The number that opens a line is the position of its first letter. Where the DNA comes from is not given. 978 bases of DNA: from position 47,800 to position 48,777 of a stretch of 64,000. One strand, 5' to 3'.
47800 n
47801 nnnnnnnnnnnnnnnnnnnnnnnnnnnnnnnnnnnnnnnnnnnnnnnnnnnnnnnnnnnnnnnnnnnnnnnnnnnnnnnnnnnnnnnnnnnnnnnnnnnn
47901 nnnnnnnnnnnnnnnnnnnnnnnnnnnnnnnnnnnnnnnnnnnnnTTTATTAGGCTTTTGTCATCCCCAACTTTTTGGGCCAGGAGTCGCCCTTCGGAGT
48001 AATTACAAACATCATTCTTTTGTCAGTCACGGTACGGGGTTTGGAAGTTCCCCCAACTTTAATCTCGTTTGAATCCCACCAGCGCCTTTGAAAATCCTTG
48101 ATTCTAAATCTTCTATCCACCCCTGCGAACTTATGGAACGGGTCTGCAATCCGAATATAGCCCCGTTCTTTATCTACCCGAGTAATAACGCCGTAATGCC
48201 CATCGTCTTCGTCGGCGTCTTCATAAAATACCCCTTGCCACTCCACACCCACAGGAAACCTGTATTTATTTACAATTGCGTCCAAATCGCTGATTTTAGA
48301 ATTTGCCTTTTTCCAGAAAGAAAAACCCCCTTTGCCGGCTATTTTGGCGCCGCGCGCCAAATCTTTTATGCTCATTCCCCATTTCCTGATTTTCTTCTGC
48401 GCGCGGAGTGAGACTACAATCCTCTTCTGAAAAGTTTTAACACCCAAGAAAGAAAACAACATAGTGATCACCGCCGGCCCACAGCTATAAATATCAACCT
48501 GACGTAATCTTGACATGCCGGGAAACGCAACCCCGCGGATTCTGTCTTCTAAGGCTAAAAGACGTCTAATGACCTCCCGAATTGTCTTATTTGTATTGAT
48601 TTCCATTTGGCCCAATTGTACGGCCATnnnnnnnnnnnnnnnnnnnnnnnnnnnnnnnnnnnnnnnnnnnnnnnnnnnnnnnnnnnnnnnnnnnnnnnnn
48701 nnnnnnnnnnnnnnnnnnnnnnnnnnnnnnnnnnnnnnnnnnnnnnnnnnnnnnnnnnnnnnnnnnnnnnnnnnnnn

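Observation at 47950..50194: C39-like cysteine peptidase, Ddl-family ATP-grasp ligase with unusual N-terminus, and divergent cytidylyltransferase: candidate peptide or small-molecule ligation module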

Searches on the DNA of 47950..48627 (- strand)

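Call 74: search_rna_families(sources=[L036, L047, L054, L063, L066, L067, L075, L086], threshold=gathering)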
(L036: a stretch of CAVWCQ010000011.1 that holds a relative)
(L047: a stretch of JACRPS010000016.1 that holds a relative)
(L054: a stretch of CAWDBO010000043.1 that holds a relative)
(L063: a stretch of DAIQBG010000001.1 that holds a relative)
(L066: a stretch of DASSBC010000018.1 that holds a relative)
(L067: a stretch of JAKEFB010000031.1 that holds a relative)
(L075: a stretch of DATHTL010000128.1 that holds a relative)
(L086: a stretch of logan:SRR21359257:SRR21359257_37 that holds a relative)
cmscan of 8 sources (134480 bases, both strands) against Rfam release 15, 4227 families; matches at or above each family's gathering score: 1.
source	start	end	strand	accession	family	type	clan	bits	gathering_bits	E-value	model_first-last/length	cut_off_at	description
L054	8735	8861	+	RF00162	SAM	Cis-reg; riboswitch;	CL00012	77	44.4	5e-16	1-108/108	no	SAM riboswitch aptamer (S box leader)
